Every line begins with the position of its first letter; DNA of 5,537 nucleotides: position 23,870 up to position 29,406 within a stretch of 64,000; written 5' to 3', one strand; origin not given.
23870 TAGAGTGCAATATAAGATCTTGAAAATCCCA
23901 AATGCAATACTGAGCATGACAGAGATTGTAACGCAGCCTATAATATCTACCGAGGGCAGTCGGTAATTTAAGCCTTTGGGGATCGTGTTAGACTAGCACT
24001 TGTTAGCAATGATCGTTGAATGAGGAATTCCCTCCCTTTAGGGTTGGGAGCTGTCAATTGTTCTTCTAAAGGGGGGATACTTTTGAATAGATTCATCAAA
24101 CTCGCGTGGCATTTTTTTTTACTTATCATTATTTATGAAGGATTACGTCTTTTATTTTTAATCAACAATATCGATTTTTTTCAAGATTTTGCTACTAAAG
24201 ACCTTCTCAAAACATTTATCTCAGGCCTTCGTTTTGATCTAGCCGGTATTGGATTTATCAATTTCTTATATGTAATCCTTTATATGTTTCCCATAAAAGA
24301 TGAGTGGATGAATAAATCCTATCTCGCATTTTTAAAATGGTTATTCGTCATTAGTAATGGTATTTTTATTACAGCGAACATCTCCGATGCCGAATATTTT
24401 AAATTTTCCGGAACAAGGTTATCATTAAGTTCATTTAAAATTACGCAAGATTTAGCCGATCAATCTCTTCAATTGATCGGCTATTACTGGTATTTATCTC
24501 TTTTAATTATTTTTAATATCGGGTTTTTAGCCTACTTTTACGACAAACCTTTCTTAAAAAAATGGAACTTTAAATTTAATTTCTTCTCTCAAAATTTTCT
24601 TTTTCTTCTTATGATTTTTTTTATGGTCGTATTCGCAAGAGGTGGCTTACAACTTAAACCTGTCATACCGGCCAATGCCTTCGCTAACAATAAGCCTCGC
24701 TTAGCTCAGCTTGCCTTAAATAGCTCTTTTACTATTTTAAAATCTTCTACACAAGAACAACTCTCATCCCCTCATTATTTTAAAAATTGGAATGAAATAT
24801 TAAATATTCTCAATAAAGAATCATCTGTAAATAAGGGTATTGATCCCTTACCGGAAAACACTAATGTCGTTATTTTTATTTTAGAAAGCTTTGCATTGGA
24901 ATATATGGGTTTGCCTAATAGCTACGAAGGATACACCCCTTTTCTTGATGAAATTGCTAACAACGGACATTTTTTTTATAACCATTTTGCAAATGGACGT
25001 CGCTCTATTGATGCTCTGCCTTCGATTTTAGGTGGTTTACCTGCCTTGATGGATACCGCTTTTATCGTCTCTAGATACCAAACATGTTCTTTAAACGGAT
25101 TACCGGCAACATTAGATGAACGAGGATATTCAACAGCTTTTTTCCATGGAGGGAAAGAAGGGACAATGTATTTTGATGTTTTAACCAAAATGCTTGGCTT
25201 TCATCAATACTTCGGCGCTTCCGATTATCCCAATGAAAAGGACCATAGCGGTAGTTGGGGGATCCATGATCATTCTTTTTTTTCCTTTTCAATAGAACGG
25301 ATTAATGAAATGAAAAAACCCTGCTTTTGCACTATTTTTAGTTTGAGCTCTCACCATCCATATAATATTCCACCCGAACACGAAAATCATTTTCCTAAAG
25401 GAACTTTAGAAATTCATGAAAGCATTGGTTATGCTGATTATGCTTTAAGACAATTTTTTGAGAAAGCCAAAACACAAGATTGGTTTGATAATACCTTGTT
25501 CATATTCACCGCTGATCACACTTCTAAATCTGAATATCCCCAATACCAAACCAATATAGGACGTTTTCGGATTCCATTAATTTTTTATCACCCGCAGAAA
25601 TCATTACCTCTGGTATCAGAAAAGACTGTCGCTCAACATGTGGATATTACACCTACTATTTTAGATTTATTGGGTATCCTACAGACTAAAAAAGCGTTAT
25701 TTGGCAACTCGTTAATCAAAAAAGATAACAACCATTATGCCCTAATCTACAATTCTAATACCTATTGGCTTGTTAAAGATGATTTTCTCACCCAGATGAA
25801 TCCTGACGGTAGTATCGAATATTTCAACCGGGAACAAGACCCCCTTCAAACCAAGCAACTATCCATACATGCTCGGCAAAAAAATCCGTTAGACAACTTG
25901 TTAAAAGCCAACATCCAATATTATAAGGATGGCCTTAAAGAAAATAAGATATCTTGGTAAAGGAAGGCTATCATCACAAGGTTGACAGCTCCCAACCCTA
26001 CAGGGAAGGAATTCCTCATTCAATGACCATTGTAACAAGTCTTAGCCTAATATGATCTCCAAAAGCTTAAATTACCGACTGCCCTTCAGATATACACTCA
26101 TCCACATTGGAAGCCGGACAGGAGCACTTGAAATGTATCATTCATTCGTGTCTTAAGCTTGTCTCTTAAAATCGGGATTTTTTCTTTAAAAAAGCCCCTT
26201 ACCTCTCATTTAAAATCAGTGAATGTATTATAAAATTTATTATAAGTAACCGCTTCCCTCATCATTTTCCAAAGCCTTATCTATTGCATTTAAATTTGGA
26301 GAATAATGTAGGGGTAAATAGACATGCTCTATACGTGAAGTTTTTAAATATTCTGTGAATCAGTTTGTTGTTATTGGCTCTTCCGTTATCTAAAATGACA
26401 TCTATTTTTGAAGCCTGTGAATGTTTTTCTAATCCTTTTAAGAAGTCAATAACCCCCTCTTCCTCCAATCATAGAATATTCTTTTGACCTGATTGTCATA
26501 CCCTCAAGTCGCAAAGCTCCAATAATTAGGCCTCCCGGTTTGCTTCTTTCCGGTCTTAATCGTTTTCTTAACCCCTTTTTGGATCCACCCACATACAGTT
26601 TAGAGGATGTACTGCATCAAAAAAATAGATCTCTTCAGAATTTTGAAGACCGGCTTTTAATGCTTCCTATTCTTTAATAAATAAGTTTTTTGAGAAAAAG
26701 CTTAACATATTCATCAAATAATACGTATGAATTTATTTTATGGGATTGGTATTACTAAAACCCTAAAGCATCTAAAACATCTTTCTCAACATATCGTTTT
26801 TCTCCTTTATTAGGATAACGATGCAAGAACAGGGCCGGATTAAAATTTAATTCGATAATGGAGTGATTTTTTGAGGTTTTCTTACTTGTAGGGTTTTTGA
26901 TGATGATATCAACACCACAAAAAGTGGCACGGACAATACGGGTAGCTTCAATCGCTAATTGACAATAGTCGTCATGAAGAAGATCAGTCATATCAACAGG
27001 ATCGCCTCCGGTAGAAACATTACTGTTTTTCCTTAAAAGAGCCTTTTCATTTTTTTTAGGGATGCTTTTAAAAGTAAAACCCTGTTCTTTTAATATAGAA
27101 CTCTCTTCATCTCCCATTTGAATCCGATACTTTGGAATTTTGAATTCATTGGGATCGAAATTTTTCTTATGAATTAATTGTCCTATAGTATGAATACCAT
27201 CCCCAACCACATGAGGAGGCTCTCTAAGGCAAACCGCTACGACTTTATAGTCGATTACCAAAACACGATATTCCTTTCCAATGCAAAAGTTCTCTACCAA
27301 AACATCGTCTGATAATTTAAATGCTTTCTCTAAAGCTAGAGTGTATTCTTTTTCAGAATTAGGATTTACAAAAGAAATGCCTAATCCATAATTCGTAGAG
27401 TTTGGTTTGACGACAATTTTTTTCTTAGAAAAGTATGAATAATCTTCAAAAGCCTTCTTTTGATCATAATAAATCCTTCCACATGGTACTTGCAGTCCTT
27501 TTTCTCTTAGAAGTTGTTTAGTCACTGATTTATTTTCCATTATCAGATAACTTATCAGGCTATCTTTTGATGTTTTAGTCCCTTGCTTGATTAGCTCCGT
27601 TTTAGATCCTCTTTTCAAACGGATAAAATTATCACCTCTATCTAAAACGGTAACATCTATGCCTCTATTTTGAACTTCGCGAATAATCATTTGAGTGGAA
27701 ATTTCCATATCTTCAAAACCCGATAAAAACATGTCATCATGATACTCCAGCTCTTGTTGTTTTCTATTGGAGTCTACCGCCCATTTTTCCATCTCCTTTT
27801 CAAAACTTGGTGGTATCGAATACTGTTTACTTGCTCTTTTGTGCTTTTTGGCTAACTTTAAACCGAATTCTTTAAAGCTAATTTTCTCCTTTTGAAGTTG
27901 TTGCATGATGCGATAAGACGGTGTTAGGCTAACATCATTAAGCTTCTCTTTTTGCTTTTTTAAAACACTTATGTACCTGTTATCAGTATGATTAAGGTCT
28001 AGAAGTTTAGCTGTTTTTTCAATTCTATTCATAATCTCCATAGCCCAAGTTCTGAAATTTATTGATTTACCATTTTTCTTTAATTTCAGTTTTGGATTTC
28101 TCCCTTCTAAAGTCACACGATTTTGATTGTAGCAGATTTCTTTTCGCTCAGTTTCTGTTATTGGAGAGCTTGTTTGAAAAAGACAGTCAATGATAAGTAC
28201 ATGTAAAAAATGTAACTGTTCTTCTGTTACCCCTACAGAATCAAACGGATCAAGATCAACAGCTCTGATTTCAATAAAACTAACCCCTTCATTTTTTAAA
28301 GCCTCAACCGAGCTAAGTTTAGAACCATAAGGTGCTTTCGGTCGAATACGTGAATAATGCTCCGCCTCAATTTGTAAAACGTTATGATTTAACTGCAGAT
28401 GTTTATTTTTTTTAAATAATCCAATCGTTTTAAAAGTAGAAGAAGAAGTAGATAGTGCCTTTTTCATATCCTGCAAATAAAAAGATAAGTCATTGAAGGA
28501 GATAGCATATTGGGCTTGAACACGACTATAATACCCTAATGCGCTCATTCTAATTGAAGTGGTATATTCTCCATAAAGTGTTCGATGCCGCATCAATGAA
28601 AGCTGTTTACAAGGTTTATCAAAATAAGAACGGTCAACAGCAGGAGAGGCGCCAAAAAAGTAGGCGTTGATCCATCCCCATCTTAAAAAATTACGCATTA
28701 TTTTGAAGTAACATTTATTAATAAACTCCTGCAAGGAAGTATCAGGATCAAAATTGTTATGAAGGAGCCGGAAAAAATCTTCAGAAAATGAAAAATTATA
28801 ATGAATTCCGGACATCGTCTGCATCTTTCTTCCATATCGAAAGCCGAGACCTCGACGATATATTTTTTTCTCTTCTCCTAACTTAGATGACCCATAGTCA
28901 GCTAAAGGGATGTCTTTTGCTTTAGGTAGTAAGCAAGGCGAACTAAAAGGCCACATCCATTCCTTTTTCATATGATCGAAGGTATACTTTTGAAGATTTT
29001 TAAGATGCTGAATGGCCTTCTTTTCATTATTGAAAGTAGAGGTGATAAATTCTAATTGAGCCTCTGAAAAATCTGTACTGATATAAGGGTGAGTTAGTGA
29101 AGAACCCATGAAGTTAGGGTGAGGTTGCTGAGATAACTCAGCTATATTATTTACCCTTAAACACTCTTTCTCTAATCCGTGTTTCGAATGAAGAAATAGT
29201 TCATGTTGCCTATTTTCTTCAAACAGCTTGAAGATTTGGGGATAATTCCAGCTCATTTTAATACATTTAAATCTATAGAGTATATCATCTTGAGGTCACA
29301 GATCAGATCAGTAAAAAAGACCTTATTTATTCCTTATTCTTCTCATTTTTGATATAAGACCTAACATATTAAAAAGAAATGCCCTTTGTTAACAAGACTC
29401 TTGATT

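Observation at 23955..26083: Single LtaS-like gene bracketed by two convergent IS605 right ends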

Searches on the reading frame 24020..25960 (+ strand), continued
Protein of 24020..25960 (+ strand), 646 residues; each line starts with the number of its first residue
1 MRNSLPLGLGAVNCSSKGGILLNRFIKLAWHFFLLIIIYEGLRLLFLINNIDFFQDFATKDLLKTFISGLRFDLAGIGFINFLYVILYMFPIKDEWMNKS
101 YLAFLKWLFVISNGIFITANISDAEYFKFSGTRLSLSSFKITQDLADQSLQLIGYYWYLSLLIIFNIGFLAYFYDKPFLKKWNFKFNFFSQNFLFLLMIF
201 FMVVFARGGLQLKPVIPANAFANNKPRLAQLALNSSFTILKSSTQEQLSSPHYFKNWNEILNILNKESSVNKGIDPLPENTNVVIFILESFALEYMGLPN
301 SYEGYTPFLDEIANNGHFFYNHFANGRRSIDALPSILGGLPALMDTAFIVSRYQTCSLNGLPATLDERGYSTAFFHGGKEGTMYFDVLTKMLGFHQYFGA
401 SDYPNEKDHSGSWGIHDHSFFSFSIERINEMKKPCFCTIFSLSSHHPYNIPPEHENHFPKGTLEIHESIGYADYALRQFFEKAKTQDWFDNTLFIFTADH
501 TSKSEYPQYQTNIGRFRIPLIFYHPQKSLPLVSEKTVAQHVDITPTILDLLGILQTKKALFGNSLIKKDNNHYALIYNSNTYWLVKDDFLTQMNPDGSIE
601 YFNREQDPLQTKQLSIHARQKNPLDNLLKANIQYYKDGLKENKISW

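Call 65: search_protein_families(library=ncbifam, proteins=[window:24083-25960:+], max_evalue=0.001)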
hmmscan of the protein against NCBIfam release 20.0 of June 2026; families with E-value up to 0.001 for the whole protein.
window:24083-25960:+ (625 aa): 5 families
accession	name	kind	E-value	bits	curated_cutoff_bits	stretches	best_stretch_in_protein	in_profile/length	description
NF053595.1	LptchSynLtaSGpos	equivalog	9.3e-29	100.4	970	1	228-557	202-553/626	lipoteichoic acid synthase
NF010322.0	PRK13759.1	equivalog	2.3e-10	39.6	481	1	446-612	272-455/486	arylsulfatase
NF009027.0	PRK12363.1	equivalog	3e-08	32.8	572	1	343-555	245-466/703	phosphoglycerol transferase I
NF045661.1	HdlasePehA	equivalog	1.5e-07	30.4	900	1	452-545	292-389/506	phosphoric/sulfuric ester hydrolase PehA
TIGR03417.1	chol_sulfatase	equivalog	6.4e-05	22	433.45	1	446-590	257-406/500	choline-sulfatase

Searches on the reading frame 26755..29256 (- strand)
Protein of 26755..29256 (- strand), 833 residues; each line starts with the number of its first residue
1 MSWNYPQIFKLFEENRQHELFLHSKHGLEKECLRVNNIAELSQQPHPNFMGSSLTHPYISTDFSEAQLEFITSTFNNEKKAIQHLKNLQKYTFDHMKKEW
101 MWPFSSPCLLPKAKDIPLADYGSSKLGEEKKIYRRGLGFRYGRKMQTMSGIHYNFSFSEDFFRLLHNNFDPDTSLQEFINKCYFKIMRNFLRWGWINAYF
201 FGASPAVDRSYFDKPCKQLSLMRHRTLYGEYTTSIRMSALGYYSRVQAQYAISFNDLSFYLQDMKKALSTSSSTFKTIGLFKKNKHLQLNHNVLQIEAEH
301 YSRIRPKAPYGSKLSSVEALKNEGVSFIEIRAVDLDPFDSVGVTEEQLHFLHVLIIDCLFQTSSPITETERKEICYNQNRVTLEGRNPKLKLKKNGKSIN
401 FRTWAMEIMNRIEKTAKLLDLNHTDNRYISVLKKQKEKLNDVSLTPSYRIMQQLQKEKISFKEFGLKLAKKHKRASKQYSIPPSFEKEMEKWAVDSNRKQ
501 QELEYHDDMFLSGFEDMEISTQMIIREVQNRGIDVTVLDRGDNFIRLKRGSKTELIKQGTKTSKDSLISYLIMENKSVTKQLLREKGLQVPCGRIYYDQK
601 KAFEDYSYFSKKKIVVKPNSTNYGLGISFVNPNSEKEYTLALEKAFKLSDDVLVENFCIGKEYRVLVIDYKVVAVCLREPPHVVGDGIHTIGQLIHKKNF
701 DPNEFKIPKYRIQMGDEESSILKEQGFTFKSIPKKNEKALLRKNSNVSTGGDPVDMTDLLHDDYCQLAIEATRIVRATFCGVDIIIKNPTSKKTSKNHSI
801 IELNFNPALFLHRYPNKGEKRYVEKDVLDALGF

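Call 10: search_protein_families(library=pfam, proteins=[window:26755-29256:-], max_evalue=0.01)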
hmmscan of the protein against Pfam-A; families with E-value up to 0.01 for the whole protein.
window:26755-29256:- (833 aa): 6 families
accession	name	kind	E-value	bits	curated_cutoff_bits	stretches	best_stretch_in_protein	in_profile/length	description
PF04262.19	Glu_cys_ligase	-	7e-138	459.7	27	1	11-381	3-372/372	Glutamate-cysteine ligase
PF18419.6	ATP-grasp_6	-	1.3e-22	79.6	25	1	515-568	1-54/54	ATP-grasp-like domain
PF14397.11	ATPgrasp_ST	-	2.6e-08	33.9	31.4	1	570-672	16-120/278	Sugar-transfer associated ATP-grasp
PF08443.16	RimK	-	4.8e-07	30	21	0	746-809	115-169/188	RimK-like ATP-grasp domain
PF02655.19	ATP-grasp_3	-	2.6e-05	24.8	23.2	1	574-673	2-84/160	ATP-grasp domain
PF07478.18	Dala_Dala_lig_C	-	0.00038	20.5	24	1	614-669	39-92/204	D-ala D-ala ligase C-terminus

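Call 21: find_related_loci(query=window:26755-29256:-, collection=genome_contigs, flank=10000)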
Query window:26755-29256:- (833 aa) in genome_contigs; peptide patterns used: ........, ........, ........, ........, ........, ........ (x = any residue, [..] = any of these).
19 stretches matched a pattern, but none encodes a relative of the query by tblastn (E <= 1e-3).

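Call 65: search_protein_families(library=ncbifam, proteins=[window:26755-29256:-], max_evalue=0.001)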
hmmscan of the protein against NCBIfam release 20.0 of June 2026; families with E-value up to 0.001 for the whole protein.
window:26755-29256:- (833 aa): 15 families
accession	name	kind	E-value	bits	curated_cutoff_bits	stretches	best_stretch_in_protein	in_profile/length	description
NF002688.0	PRK02471.1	equivalog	1.8e-212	707.7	425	2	488-831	402-751/756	bifunctional glutamate--cysteine ligase GshA/glutathione synthetase GshB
TIGR01435.1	glu_cys_lig_rel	equivalog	2.5e-146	488.9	656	2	508-827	404-715/719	bifunctional glutamate--cysteine ligase/glutathione synthetase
TIGR01434.1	glu_cys_ligase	equivalog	9.8e-138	459.9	393.3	1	19-509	12-503/512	glutamate--cysteine ligase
NF010623.0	PRK14016.1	subfamily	2.7e-72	244.2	877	1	519-831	160-471/871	cyanophycin synthetase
TIGR02068.2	cya_phycin_syn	equivalog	1.2e-71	242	850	1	517-831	157-470/862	cyanophycin synthetase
TIGR03103.1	trio_acet_GNAT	equivalog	4.6e-50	170.7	569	1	516-820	239-534/547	N-acetylglutaminylglutamine synthetase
NF002378.0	PRK01372.1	subfamily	7.3e-12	44.6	243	1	566-676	92-197/305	D-alanine--D-alanine ligase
TIGR00768.1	rimK_fam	subfamily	7.8e-11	41.8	143.4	1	574-678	86-193/276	RimK family alpha-L-glutamate ligase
NF040720.1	MptN_Meth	equivalog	4.8e-10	39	350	1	745-808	214-270/291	tetrahydromethanopterin:alpha-L-glutamate ligase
NF002527.0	PRK01966.1-3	equivalog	2.1e-09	37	310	1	575-672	118-215/332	D-alanine--D-alanine ligase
TIGR01205.1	D_ala_D_alaTIGR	subfamily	1.1e-08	34.4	245.65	1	572-680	103-213/318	D-alanine--D-alanine ligase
NF002525.0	PRK01966.1-1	equivalog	1.4e-06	27.6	457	1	567-668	133-234/364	D-alanine--D-alanine ligase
NF002528.0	PRK01966.1-4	subfamily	5.1e-06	25.5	262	1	575-669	141-240/366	D-alanine--D-alanine ligase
NF000091.3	D_ala_D_ser_VanG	exception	0.00016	20.6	495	1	567-668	128-228/344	D-alanine--D-serine ligase VanG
NF011167.0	PRK14569.1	equivalog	0.00082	18.8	410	0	561-680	84-196/296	D-alanyl-alanine synthetase A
